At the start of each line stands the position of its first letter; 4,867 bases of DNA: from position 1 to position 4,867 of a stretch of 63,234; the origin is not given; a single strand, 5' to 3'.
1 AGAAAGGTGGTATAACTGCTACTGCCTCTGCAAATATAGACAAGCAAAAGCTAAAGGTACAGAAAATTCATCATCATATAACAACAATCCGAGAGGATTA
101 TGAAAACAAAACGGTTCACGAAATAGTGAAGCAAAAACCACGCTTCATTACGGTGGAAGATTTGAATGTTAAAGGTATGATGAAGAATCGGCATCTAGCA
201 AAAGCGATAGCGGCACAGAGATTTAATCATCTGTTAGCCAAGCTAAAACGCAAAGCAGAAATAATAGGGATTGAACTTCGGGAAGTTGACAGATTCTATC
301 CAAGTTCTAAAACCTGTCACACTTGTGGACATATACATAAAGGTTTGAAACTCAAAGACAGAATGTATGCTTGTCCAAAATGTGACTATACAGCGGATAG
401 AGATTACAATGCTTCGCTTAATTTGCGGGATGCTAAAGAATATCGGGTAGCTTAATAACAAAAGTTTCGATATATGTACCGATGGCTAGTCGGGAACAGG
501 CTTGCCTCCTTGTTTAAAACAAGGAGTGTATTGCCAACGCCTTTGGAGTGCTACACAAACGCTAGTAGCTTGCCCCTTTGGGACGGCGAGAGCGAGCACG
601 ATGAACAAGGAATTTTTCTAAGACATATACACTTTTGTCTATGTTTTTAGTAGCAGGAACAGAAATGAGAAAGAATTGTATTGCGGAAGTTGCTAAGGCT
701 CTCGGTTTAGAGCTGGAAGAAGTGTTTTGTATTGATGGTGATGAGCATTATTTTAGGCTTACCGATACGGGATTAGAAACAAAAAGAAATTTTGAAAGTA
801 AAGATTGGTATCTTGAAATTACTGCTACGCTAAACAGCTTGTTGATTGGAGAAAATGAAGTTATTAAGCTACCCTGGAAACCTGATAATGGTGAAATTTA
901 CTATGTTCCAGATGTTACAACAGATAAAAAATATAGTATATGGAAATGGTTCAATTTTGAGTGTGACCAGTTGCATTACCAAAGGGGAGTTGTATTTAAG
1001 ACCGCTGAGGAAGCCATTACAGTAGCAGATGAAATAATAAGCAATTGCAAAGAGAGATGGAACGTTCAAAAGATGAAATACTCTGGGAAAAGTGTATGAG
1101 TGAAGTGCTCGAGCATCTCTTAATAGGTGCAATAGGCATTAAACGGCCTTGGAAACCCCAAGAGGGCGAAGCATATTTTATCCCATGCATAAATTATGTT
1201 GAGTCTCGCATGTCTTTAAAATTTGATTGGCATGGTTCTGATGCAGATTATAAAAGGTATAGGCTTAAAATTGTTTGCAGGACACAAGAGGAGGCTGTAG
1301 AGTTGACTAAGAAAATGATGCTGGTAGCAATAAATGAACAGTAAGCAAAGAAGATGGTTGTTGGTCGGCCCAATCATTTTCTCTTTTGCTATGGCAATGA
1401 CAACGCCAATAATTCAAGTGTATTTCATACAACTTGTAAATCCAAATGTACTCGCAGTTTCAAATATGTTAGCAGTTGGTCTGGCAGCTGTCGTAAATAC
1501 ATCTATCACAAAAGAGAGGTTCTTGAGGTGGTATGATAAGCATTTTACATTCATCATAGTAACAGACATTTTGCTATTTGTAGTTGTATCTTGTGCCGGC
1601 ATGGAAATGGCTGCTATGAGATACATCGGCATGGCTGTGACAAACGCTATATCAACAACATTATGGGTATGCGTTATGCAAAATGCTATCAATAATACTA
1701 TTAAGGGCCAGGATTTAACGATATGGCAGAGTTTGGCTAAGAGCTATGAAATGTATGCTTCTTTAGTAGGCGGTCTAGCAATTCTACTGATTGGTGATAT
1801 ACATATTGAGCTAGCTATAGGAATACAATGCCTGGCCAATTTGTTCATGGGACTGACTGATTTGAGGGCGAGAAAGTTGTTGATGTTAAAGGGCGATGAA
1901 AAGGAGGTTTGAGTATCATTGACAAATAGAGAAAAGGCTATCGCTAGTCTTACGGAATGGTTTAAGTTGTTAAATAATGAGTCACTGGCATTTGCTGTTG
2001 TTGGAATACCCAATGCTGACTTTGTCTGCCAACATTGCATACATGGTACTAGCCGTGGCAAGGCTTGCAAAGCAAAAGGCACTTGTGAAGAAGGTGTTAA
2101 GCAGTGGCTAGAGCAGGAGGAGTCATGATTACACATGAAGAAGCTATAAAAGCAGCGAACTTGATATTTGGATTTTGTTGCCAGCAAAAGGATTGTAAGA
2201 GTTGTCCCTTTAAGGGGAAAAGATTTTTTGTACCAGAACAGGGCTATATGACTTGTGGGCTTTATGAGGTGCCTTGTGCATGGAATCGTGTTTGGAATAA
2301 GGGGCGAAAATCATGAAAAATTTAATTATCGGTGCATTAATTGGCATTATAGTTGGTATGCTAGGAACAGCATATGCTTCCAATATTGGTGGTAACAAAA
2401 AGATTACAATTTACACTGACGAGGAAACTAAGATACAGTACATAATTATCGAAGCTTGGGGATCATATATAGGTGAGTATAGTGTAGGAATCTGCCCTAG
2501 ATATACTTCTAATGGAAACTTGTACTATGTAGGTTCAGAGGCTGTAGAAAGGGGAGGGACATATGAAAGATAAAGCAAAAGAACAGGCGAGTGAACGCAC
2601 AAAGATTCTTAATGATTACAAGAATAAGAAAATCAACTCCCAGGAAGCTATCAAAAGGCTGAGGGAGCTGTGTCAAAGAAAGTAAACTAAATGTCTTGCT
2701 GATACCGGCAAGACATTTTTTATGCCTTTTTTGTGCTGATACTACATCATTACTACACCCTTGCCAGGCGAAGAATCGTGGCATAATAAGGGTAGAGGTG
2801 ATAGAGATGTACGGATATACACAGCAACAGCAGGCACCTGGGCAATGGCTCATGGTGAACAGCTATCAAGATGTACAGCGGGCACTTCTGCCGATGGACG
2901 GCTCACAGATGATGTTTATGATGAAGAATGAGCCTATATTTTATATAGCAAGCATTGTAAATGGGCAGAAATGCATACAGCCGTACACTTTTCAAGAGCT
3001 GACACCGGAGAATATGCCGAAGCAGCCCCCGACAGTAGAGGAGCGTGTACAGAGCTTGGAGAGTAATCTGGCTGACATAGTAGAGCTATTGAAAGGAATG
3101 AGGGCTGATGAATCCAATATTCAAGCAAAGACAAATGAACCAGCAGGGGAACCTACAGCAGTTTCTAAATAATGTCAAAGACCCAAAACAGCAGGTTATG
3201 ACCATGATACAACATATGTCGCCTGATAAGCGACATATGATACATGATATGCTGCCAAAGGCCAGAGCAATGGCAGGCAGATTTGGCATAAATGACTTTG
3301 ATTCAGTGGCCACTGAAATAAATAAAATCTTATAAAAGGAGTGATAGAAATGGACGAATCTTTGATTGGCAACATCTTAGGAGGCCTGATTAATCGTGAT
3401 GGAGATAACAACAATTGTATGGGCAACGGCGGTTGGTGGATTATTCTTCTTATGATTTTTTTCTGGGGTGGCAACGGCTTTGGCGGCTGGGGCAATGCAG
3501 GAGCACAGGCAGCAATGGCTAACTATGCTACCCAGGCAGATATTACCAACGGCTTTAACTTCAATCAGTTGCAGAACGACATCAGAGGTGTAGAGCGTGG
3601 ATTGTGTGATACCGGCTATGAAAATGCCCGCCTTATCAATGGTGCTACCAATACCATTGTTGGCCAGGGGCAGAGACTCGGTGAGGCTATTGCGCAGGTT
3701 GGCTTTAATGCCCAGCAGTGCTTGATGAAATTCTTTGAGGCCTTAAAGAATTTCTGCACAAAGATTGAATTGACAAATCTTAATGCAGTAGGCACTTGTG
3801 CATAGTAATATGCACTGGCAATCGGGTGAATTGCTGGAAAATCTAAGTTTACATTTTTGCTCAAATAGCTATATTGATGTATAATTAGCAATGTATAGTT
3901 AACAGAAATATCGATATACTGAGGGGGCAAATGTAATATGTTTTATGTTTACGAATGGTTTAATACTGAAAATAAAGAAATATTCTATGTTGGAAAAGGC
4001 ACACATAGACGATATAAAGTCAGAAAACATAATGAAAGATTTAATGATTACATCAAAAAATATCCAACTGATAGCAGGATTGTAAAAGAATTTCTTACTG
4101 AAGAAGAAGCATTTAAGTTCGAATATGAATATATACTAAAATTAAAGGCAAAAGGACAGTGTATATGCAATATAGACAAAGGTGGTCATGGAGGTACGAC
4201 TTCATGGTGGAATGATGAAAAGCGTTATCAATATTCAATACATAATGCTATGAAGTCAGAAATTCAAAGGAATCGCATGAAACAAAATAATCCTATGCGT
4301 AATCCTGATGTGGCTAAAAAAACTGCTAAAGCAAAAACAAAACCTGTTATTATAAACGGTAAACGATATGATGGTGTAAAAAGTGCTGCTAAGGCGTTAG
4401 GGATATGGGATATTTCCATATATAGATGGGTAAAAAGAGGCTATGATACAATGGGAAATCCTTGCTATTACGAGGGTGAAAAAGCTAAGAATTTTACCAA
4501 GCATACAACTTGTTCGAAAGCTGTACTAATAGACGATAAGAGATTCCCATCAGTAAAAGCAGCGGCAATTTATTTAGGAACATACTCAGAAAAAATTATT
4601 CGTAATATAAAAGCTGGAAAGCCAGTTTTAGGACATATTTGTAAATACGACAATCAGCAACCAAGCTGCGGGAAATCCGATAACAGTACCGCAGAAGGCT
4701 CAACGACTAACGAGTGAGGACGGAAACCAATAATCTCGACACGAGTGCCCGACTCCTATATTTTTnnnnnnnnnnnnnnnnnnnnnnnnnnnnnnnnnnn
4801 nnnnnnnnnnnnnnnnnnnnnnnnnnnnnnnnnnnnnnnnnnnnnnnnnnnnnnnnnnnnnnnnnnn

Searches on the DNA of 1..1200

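Call 8: search_rna_families(source=window, start=1, end=1200, threshold=evalue, max_evalue=1, show_alignments=2)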
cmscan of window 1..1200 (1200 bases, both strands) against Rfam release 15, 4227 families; matches with E-value up to 1: 1.
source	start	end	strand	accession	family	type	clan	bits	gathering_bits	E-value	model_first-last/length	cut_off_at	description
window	540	612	+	RF03064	RAGATH-18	Gene; sRNA;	-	67.1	44.9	6.1e-13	1-71/71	no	RAGATH-18 RNA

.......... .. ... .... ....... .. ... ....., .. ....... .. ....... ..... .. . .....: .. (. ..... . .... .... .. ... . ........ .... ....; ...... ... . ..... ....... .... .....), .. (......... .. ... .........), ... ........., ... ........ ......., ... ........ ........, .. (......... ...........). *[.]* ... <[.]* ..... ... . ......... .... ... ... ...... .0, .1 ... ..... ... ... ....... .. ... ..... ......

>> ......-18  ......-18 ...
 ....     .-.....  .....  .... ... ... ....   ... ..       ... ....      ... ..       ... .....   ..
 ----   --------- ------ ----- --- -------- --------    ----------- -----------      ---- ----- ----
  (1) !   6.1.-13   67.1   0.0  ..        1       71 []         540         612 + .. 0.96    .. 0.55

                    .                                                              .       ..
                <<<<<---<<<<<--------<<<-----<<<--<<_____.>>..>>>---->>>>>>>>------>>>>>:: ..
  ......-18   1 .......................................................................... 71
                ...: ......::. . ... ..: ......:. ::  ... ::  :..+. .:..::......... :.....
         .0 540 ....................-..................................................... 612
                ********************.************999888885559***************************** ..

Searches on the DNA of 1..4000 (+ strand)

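Call 10: search_dna_similar(query=window:1-4000:+, collection=phages, mode=near, max_rows=25)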
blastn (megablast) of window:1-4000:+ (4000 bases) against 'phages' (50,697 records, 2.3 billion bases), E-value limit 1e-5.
No match.

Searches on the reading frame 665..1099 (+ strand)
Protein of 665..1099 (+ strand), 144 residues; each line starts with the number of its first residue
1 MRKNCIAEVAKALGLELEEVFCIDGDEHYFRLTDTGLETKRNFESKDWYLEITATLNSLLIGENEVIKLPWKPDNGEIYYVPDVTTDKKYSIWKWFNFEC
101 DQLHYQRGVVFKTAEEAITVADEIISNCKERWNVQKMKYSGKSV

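Call 13: find_related_loci(query=window:665-1096:+, collection=viral_contigs, flank=6000)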
Query seq(144 aa) (144 aa) in viral_contigs; peptide patterns used: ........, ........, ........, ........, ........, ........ (x = any residue, [..] = any of these).
3 stretches matched a pattern, but none encodes a relative of the query by tblastn (E <= 1e-3).

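Call 44: search_protein_families(library=phrogs, proteins=[window:665-1099:+], max_evalue=0.001)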
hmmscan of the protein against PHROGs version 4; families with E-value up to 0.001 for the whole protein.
window:665-1099:+ (144 aa): 0 families

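Call 51: find_encoding_contigs(protein=window:665-1099:+, flank=5000, max_places=10)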
Protein window:665-1099:+ (144 aa): 8 contigs read that carry it; 4 places shown.
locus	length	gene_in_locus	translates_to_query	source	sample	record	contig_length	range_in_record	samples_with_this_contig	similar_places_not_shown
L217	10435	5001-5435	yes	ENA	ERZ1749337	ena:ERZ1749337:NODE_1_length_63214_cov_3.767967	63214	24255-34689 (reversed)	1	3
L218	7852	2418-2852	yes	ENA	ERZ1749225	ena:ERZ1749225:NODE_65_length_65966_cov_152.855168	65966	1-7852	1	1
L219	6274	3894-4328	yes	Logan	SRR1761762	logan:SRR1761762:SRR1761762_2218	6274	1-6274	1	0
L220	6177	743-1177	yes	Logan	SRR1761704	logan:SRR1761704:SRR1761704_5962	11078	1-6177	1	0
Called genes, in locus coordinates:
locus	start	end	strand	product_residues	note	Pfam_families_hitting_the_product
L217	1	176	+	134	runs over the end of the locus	PF06356:DUF1064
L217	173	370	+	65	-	-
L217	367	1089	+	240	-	-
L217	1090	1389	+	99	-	-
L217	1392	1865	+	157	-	-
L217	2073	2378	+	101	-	-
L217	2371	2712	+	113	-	-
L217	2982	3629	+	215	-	PF00376:MerR, PF13411:MerR_1, PF00239:Resolvase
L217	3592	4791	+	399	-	PF12323:HTH_OrfB_IS605, PF01385:OrfB_IS605, PF07282:Cas12f1-like_TNB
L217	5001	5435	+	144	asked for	-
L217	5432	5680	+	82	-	-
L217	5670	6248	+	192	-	-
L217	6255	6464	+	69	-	-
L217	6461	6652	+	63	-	-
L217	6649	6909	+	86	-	-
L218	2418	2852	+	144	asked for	-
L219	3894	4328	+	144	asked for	-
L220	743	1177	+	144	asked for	-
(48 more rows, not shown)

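Call 61: search_protein_families(library=pfam, proteins=[window:665-1099:+], max_evalue=0.001)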
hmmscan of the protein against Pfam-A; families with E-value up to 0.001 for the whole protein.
window:665-1099:+ (144 aa): 0 families

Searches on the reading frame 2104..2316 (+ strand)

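Call 44: search_protein_families(library=phrogs, proteins=[window:2104-2316:+], max_evalue=0.001)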
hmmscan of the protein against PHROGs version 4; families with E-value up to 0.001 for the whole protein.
window:2104-2316:+ (70 aa): 1 family
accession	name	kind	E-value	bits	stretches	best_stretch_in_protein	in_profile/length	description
phrog_23895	-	moron, auxiliary metabolic gene and host takeover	2.5e-05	25.4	1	7-39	24-56/56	membrane protein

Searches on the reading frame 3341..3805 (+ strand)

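Call 44: search_protein_families(library=phrogs, proteins=[window:3341-3805:+], max_evalue=0.001)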
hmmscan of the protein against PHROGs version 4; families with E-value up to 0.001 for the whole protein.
window:3341-3805:+ (154 aa): 1 family
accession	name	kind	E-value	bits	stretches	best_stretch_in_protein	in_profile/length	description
phrog_16490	-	unknown function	1.5e-12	48.7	1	12-124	14-130/286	-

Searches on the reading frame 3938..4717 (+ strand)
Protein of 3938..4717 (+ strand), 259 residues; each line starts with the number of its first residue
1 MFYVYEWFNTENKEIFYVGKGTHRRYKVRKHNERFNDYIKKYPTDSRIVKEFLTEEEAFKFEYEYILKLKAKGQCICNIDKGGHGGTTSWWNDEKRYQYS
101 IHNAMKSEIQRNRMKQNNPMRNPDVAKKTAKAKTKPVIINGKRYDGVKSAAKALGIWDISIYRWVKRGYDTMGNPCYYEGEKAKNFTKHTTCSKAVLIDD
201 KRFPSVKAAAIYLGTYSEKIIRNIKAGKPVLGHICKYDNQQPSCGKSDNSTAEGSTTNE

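Call 44: search_protein_families(library=phrogs, proteins=[window:3938-4717:+], max_evalue=0.001)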
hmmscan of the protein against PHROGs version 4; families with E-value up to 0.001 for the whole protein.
window:3938-4717:+ (259 aa): 3 families
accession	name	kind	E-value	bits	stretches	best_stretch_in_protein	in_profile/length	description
phrog_314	-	DNA, RNA and nucleotide metabolism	1.3e-14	55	1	1-192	178-405/574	homing endonuclease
phrog_5356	-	unknown function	0.00058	20.3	0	2-25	16-39/255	-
phrog_30235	-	unknown function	0.00062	20.7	1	2-79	11-93/184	-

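Call 61: search_protein_families(library=pfam, proteins=[window:3938-4717:+], max_evalue=0.001)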
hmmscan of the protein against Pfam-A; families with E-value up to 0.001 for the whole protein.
window:3938-4717:+ (259 aa): 1 family
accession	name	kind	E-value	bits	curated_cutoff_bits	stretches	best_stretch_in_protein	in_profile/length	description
PF01541.30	GIY-YIG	-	3.5e-06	27.7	22.6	1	1-71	1-74/78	GIY-YIG catalytic domain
